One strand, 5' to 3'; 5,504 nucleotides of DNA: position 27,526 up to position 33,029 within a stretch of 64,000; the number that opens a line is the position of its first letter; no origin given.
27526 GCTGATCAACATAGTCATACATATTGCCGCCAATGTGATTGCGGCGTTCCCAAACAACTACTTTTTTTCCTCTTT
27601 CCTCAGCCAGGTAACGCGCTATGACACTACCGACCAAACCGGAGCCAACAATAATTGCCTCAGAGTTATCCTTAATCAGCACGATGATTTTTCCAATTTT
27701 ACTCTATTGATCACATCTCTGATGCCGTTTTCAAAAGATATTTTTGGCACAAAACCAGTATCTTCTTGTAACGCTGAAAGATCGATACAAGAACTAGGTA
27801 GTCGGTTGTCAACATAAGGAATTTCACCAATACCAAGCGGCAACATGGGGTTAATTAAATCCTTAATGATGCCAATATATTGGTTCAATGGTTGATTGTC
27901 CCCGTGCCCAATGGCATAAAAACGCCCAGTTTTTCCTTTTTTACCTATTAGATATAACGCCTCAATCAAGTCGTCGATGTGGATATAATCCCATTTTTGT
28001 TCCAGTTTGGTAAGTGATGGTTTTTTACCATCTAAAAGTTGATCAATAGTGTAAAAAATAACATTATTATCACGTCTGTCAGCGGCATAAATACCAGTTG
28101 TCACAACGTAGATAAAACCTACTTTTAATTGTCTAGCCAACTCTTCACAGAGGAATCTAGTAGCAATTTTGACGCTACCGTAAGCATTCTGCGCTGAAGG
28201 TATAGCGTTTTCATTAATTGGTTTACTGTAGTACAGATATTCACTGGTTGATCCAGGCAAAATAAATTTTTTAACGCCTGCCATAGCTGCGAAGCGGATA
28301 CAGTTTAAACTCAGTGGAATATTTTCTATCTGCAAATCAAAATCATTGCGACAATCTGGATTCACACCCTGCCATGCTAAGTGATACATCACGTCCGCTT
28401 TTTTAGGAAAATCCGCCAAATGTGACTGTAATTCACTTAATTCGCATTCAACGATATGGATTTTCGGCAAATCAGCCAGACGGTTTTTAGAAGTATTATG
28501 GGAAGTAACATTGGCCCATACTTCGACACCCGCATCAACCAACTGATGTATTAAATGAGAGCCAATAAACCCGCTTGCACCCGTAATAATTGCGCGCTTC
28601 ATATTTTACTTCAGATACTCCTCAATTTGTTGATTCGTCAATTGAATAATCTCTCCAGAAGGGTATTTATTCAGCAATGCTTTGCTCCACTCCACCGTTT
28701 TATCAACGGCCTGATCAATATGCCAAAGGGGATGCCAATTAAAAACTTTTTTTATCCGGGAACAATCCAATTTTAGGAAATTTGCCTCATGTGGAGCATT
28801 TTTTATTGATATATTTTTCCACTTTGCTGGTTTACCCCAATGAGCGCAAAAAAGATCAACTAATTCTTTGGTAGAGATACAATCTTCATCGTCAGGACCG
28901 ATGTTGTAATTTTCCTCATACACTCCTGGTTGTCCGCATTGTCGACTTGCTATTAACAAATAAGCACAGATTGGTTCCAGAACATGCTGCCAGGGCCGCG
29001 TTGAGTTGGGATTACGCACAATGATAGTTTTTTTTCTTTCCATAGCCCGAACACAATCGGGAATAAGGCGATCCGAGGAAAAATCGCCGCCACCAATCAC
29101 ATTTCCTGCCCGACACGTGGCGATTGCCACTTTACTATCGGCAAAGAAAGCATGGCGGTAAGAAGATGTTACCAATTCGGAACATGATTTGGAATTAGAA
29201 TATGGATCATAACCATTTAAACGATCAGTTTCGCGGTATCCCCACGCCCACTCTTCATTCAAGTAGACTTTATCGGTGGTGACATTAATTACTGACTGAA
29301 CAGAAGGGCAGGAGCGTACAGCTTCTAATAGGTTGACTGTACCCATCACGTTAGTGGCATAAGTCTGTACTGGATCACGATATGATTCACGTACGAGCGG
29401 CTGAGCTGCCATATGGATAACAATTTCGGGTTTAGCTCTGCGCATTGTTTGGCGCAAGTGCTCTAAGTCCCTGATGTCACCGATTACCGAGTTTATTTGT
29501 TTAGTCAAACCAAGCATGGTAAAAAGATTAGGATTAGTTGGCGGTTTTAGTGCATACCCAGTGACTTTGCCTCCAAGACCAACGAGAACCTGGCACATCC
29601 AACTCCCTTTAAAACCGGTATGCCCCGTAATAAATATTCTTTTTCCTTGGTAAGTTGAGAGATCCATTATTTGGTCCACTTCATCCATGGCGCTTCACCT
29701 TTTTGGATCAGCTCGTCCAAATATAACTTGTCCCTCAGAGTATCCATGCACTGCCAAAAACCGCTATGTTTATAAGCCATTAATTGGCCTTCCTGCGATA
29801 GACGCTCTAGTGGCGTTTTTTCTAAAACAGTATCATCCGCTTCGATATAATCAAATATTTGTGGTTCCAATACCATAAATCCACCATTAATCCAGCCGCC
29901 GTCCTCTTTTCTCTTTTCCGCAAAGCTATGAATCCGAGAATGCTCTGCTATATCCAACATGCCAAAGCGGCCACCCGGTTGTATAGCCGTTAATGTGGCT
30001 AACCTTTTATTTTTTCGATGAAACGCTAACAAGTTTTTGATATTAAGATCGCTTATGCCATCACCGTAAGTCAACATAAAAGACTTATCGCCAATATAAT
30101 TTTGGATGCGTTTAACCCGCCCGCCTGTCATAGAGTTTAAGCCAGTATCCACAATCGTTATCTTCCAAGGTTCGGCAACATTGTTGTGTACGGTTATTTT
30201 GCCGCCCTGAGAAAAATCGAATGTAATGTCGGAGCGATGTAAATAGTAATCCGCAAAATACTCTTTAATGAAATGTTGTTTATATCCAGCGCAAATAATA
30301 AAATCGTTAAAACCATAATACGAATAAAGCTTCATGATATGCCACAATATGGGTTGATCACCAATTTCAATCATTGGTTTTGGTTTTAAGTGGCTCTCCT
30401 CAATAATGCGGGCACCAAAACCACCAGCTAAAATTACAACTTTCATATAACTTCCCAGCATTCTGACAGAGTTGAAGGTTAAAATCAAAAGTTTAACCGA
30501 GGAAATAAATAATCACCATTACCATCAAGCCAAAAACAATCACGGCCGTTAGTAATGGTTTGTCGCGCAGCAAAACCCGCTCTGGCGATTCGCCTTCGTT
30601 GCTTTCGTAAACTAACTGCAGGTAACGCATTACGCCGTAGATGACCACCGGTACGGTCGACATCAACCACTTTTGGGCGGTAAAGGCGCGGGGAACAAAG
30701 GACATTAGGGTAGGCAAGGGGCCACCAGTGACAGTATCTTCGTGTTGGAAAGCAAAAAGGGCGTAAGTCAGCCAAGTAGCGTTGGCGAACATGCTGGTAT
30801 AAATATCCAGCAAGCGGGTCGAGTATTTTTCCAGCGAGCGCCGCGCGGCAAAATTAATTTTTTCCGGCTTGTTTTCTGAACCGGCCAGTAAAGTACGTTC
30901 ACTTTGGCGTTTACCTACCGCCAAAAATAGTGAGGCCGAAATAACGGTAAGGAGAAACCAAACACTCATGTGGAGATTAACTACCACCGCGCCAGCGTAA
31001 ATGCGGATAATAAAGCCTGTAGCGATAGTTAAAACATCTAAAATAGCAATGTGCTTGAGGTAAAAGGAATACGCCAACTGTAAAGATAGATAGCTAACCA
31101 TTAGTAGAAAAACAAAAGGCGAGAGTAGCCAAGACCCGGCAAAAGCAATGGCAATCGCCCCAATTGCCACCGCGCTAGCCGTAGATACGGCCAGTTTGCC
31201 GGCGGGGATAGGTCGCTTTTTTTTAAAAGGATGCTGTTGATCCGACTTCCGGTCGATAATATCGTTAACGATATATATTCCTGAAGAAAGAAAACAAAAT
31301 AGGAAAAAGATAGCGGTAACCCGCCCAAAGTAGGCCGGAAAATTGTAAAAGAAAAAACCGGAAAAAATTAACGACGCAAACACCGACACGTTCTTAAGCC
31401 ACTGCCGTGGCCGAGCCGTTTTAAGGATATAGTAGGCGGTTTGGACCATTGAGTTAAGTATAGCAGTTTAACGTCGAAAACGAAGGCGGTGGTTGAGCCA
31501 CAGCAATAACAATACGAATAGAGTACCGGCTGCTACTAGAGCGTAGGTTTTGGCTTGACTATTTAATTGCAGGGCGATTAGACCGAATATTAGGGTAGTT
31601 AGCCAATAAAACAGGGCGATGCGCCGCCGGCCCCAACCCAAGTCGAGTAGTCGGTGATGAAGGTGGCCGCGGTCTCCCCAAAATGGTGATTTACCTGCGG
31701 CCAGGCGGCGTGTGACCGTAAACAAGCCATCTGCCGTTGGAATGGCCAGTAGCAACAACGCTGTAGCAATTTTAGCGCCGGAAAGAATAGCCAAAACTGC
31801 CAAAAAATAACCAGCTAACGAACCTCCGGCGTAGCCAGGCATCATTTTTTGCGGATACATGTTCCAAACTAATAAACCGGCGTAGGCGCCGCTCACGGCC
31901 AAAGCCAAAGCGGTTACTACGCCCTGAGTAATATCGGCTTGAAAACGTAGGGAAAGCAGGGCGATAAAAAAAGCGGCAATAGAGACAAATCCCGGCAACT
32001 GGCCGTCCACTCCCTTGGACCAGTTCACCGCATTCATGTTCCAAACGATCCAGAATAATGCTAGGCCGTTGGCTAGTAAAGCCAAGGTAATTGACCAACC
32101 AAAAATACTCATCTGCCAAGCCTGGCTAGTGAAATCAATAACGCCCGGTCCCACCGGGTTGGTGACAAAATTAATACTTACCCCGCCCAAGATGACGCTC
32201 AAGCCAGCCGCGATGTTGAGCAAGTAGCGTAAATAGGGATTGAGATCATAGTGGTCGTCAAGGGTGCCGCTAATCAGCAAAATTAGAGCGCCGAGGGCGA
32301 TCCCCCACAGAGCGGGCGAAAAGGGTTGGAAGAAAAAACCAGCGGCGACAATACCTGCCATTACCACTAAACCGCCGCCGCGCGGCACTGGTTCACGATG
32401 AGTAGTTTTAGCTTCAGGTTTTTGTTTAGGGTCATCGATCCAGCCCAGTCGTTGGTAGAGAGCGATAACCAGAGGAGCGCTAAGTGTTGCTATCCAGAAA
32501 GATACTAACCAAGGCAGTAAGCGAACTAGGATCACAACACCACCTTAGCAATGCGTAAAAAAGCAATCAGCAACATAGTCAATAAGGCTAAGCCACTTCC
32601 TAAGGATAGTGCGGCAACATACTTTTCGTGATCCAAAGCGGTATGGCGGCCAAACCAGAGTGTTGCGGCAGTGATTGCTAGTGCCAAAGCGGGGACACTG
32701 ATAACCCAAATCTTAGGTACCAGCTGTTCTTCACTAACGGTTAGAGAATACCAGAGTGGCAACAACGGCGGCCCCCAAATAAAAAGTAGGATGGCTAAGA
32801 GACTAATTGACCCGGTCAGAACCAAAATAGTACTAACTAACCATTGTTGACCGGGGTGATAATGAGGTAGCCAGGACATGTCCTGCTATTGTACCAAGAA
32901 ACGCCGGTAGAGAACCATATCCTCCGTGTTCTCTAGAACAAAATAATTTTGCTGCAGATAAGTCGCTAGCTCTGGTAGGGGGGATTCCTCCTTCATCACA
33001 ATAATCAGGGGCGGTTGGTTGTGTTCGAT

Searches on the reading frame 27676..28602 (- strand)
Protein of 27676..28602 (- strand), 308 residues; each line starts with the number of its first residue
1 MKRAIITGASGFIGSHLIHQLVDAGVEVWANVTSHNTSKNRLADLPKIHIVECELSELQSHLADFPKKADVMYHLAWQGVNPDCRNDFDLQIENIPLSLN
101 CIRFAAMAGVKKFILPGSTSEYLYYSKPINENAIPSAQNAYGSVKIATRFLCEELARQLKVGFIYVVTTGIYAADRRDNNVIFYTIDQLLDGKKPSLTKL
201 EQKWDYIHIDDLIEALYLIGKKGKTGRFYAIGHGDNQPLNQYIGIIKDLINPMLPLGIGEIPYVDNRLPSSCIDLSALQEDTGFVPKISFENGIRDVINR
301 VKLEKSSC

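Call 8: search_protein_families(library=pfam, proteins=[window:27676-28602:-], max_evalue=0.001)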
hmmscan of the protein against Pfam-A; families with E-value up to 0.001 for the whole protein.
window:27676-28602:- (308 aa): 6 families
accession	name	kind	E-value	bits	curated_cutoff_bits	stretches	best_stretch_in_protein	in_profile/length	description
PF01370.27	Epimerase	-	5.8e-33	114.7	20.9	1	5-232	2-240/240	NAD dependent epimerase/dehydratase family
PF16363.11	GDP_Man_Dehyd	-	2.4e-16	60.5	27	1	5-233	1-249/332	GDP-mannose 4,6 dehydratase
PF13460.12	NAD_binding_10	-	2.7e-06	27.8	27.2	1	8-118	1-98/184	NAD(P)H-binding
PF01073.25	3Beta_HSD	-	0.00011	21.7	22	1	5-116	1-114/280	3-beta hydroxysteroid dehydrogenase/isomerase family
PF05368.20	NmrA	-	0.00036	20.7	27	1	3-115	4-104/298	NmrA-like family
PF00106.31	adh_short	-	0.00079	19.4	26.6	0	2-60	1-63/195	short chain dehydrogenase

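Call 70: search_protein_families(library=ncbifam, proteins=[window:27676-28602:-], max_evalue=0.00001)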
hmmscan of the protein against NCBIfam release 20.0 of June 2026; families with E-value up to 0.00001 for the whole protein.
window:27676-28602:- (308 aa): 11 families
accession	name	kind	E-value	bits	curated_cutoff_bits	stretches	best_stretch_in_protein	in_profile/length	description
TIGR04180.1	EDH_00030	hypoth_equivalog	5.5e-17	61.8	475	1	5-252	2-258/297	NAD-dependent 4,6-dehydratase LegB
TIGR01179.1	galE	equivalog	4.6e-14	52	262.3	1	5-155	3-159/332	UDP-glucose 4-epimerase GalE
TIGR01181.1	dTDP_gluc_dehyt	equivalog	6.2e-13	48.5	365.1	1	4-299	2-309/321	dTDP-glucose 4,6-dehydratase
TIGR03466.1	HpnA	hypoth_equivalog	1.3e-12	47.3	367.65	1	3-249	2-245/327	hopanoid-associated sugar epimerase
TIGR02197.1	heptose_epim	equivalog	7.6e-12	45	274.6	1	5-300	2-312/316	ADP-glyceromanno-heptose 6-epimerase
NF007490.0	PRK10084.1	subfamily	2e-10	40.2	649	1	140-299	166-332/361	dTDP-glucose 4,6-dehydratase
NF007582.0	PRK10217.1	equivalog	1e-08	34.7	698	0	169-299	188-329/355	dTDP-glucose 4,6-dehydratase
NF047922.1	GDPFucSynFcl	equivalog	1.2e-07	31.4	500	1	2-297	3-297/308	GDP-L-fucose synthase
NF043036.1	ErythonDh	equivalog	1.9e-07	30.6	325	1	4-158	3-166/321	D-erythronate dehydrogenase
NF042423.1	oxyalk_red_Shew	equivalog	2.6e-06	26.8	580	0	2-115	9-115/331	2-alkyl-3-oxoalkanoate reductase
NF008872.0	PRK11908.1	equivalog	5.2e-06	25.7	294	0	1-145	1-143/349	bifunctional UDP-4-keto-pentose/UDP-xylose synthase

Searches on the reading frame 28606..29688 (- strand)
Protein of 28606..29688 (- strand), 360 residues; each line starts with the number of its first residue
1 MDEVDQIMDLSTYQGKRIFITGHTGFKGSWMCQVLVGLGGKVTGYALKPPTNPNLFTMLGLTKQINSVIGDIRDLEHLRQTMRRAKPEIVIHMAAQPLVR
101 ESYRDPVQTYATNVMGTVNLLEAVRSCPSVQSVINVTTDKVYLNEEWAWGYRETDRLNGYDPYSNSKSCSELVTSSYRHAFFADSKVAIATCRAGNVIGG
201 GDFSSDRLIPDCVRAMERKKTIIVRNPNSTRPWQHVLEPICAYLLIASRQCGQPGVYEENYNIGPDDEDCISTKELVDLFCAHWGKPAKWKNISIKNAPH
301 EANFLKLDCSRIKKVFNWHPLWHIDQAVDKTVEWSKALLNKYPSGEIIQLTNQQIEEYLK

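Call 8: search_protein_families(library=pfam, proteins=[window:28606-29688:-], max_evalue=0.001)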
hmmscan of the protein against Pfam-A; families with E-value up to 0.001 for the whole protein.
window:28606-29688:- (360 aa): 6 families
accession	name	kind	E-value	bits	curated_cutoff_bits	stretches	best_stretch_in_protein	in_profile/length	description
PF16363.11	GDP_Man_Dehyd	-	1.6e-37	130.2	27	1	19-330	1-331/332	GDP-mannose 4,6 dehydratase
PF01370.27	Epimerase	-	4.6e-32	111.8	20.9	1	18-264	1-240/240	NAD dependent epimerase/dehydratase family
PF02719.21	Polysacc_synt_2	-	1.7e-16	60.7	20.2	1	61-236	52-206/293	Polysaccharide biosynthesis protein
PF01073.25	3Beta_HSD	-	5.5e-10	39.2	22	1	20-224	2-207/280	3-beta hydroxysteroid dehydrogenase/isomerase family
PF04321.23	RmlD_sub_bind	-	3.9e-09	36.4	27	1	36-174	6-136/287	RmlD substrate binding domain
PF07993.18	NAD_binding_4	-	2.1e-05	24.3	20.1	1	84-199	86-209/258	Male sterility protein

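Call 70: search_protein_families(library=ncbifam, proteins=[window:28606-29688:-], max_evalue=0.00001)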
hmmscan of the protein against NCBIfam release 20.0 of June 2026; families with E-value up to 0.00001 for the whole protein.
window:28606-29688:- (360 aa): 17 families
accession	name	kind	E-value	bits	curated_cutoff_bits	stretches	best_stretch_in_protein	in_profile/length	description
TIGR02622.1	CDP_4_6_dhtase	equivalog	4.4e-139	463.5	278.45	1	13-358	2-351/352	CDP-glucose 4,6-dehydratase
TIGR01181.1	dTDP_gluc_dehyt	equivalog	1.1e-35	123.3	365.1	1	18-335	2-311/321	dTDP-glucose 4,6-dehydratase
TIGR01179.1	galE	equivalog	1.6e-24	86.4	262.3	1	17-199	1-178/332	UDP-glucose 4-epimerase GalE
TIGR04180.1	EDH_00030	hypoth_equivalog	6.9e-24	84.4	475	1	18-320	1-294/297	NAD-dependent 4,6-dehydratase LegB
TIGR01472.1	gmd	equivalog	7.1e-15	55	415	1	18-301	3-285/342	GDP-mannose 4,6-dehydratase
NF007490.0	PRK10084.1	subfamily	1.9e-14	53.4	649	1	18-336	3-335/361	dTDP-glucose 4,6-dehydratase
NF007582.0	PRK10217.1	equivalog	2.5e-14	53.1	698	1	16-337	2-333/355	dTDP-glucose 4,6-dehydratase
NF007956.0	PRK10675.1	subfamily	3.7e-14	52.6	394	1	17-199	2-182/338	UDP-glucose 4-epimerase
TIGR01214.1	rmlD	equivalog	2.1e-11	43.4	224.05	1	44-179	12-140/285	dTDP-4-dehydrorhamnose reductase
NF042423.1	oxyalk_red_Shew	equivalog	2.6e-10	39.9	580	1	14-154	7-134/331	2-alkyl-3-oxoalkanoate reductase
TIGR03589.1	PseB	equivalog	3.1e-10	39.5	407.75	1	14-141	3-128/324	UDP-N-acetylglucosamine 4,6-dehydratase (inverting)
TIGR03466.1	HpnA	hypoth_equivalog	1.1e-08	34.4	367.65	1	17-134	2-109/327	hopanoid-associated sugar epimerase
NF042422.1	oxyalk_red_OleD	equivalog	5.1e-08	32.6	580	1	17-141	2-113/329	2-alkyl-3-oxoalkanoate reductase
TIGR04130.1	FnlA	equivalog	3.1e-07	29.6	730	1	64-232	53-198/337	UDP-N-acetylglucosamine 4,6-dehydratase/5-epimerase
NF041015.1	UDPsulfquin_syn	equivalog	7.6e-07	28.4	575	1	62-129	65-135/384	UDP-sulfoquinovose synthase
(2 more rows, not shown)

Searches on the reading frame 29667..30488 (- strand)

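Call 8: search_protein_families(library=pfam, proteins=[window:29667-30488:-], max_evalue=0.001)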
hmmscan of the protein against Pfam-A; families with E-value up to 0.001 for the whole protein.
window:29667-30488:- (273 aa): 2 families
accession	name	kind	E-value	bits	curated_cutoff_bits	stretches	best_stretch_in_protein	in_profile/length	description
PF00483.29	NTP_transferase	-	4.4e-17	62.9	21.2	1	16-221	1-194/245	Nucleotidyl transferase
PF12804.13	NTP_transf_3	-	1.2e-05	26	27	1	17-72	1-51/160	MobA-like NTP transferase domain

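Call 70: search_protein_families(library=ncbifam, proteins=[window:29667-30488:-], max_evalue=0.00001)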
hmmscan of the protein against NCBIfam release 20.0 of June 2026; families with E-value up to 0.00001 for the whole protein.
window:29667-30488:- (273 aa): 12 families
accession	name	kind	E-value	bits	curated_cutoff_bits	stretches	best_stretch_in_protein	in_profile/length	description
TIGR02623.1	G1P_cyt_trans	equivalog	6.5e-119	396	300.25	1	15-271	1-255/255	glucose-1-phosphate cytidylyltransferase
NF049965.1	GlMnHpPGnyltfHddC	equivalog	2.7e-22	79.5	300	2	15-84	1-70/221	D-glycero-D-manno-heptose 1-phosphate guanosyltransferase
TIGR03992.1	Arch_glmU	subfamily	1.6e-20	73.4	292.1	1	15-245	1-211/393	bifunctional sugar-1-phosphate nucleotidylyltransferase/acetyltransferase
NF052502.1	man1P_GTase_Rv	exception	7.6e-17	61.2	440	2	120-253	84-222/352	mannose-1-phosphate guanylyltransferase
NF041313.1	UDPGP_AglF_Halo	equivalog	4.2e-15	55.8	400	1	15-83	1-69/234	UTP--glucose-1-phosphate uridylyltransferase AglF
NF045761.1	NAMPUrTaseMurU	equivalog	8.4e-15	55.2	250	1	15-89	1-75/226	N-acetylmuramate alpha-1-phosphate uridylyltransferase MurU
NF041173.1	Sug_nt_acttase_Thmprot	equivalog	1.2e-12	47.5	600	1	106-217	68-178/405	bifunctional sugar-1-phosphate nucleotidylyltransferase/acetyltransferase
NF041135.1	IPPtranDIPPsyn_Thcocales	equivalog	3e-09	36.4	580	1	15-78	1-61/419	bifunctional L-myo-inositol-1-phosphate cytidylyltransferase/CDP-L-myo-inositol myo-inositolphosphotransferase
TIGR01208.1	rmlA_long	equivalog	5.4e-09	35.4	320.25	1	16-216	1-183/353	glucose-1-phosphate thymidylyltransferase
TIGR01099.1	galU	equivalog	6.2e-09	35.8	326.8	1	15-217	2-216/261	UTP--glucose-1-phosphate uridylyltransferase GalU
TIGR02091.1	glgC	equivalog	7.4e-07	28.5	424.9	0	17-250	3-248/364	glucose-1-phosphate adenylyltransferase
NF003670.0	PRK05293.1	equivalog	1.3e-06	27.6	470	0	18-252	8-249/382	glucose-1-phosphate adenylyltransferase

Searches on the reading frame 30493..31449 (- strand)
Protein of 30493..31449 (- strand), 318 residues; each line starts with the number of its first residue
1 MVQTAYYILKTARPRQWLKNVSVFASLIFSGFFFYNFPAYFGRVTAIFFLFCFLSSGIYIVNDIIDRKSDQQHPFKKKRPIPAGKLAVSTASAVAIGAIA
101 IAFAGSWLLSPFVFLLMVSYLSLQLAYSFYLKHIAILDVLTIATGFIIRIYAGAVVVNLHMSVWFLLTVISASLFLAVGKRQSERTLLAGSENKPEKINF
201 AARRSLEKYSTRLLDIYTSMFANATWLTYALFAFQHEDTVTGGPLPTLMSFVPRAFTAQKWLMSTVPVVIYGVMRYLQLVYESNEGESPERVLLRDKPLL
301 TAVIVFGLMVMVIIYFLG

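Call 8: search_protein_families(library=pfam, proteins=[window:30493-31449:-], max_evalue=0.001)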
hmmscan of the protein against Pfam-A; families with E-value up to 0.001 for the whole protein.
window:30493-31449:- (318 aa): 1 family
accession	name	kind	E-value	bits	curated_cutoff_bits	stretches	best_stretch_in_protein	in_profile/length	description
PF01040.23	UbiA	-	2.8e-20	73.1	34.2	1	43-178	20-157/250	UbiA prenyltransferase family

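Call 70: search_protein_families(library=ncbifam, proteins=[window:30493-31449:-], max_evalue=0.00001)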
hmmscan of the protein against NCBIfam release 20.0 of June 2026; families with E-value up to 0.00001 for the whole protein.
window:30493-31449:- (318 aa): 12 families
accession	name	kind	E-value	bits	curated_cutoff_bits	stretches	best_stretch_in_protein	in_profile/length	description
NF008978.0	PRK12324.1-4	equivalog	9.7e-65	218.6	207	1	7-315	34-320/322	decaprenyl-phosphate phosphoribosyltransferase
NF008977.0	PRK12324.1-2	equivalog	3.7e-64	217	234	1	6-315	3-288/297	decaprenyl-phosphate phosphoribosyltransferase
NF008976.0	PRK12324.1-1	equivalog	4e-50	170.9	474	1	8-311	21-300/306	decaprenyl-phosphate phosphoribosyltransferase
NF006088.0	PRK08238.1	equivalog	4e-42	144.5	351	1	7-311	194-477/482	UbiA family prenyltransferase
NF009523.0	PRK12884.1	equivalog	7.3e-12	45.1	269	1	22-170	22-163/279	prenyltransferase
TIGR01475.1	ubiA_other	subfamily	9.5e-11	41.7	180.8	1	23-175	15-170/282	UbiA-like polyprenyltransferase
TIGR01474.1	ubiA_proteo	equivalog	4.3e-09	36.3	275.45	1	59-167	58-167/282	4-hydroxybenzoate octaprenyltransferase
NF035940.1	prenyl_rel_EboC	equivalog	2.4e-07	30.5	250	1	27-171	22-166/292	UbiA-like protein EboC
NF009609.0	PRK13106.1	equivalog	8.1e-07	28.7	349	1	46-158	53-164/301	prenyltransferase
NF009524.0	PRK12886.1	equivalog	8.6e-07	28.6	387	1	55-137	55-137/291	prenyltransferase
NF005742.0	PRK07566.1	equivalog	2e-06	27.2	313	1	9-165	32-191/315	chlorophyll synthase ChlG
NF009516.0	PRK12875.1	equivalog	9.6e-06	24.9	205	0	3-138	15-153/292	prenyltransferase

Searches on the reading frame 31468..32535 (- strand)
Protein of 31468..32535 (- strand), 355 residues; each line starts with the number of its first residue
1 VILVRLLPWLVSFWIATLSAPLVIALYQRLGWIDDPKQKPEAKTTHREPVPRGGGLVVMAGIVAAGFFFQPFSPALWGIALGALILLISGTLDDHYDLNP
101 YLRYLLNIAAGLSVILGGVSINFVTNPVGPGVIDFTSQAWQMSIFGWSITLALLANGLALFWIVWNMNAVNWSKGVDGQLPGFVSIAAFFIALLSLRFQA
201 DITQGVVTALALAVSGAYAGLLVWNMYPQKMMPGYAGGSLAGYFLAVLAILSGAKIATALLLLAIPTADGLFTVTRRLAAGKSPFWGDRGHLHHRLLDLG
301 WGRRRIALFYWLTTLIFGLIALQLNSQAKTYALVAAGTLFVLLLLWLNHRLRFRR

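Call 8: search_protein_families(library=pfam, proteins=[window:31468-32535:-], max_evalue=0.001)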
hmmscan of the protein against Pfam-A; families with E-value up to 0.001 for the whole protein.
window:31468-32535:- (355 aa): 1 family
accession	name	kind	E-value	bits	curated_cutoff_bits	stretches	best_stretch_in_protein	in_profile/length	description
PF00953.26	Glycos_transf_4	-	1.2e-20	74.6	27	1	77-252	2-159/160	Glycosyl transferase family 4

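Call 70: search_protein_families(library=ncbifam, proteins=[window:31468-32535:-], max_evalue=0.00001)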
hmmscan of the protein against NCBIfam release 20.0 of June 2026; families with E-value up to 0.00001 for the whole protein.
window:31468-32535:- (355 aa): 3 families
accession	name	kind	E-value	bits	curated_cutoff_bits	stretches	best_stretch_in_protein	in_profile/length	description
TIGR02380.1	ECA_wecA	exception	6.8e-24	84.7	326.05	1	17-349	8-335/346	UDP-N-acetylglucosamine--undecaprenyl-phosphate N-acetylglucosaminephosphotransferase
NF053644.1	MraY_archaea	equivalog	5.4e-14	52.3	450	1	143-322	172-340/340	pseudomurein biosynthesis MraY family phospho-N-acetylmuramoyl-pentapeptide-transferase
TIGR00445.1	mraY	equivalog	3.4e-13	49.8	192.05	1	40-323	26-316/321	phospho-N-acetylmuramoyl-pentapeptide-transferase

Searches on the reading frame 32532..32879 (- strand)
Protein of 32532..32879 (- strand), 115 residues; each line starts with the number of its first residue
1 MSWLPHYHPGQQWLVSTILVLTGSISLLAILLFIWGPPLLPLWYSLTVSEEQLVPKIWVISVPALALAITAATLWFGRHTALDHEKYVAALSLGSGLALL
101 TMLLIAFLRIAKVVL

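Call 8: search_protein_families(library=pfam, proteins=[window:32532-32879:-], max_evalue=0.001)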
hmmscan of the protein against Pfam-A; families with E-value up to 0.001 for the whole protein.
window:32532-32879:- (115 aa): 0 families

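Call 33: search_protein_families(library=pfam, proteins=[window:32532-32879:-], max_evalue=10)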
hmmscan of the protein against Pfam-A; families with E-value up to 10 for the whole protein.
window:32532-32879:- (115 aa): 2 families
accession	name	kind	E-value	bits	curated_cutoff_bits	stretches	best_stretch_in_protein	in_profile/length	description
PF20968.2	MASE8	-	0.012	16.3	26.2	1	56-109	90-143/154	MASE8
PF21500.3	HolB_lid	-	0.13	12.5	27.1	1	72-96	6-30/40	DNA polymerase III subunit delta', AAA+ ATPase lid domain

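Call 70: search_protein_families(library=ncbifam, proteins=[window:32532-32879:-], max_evalue=0.00001)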
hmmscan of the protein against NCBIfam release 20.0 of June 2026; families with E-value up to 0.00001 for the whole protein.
window:32532-32879:- (115 aa): 0 families
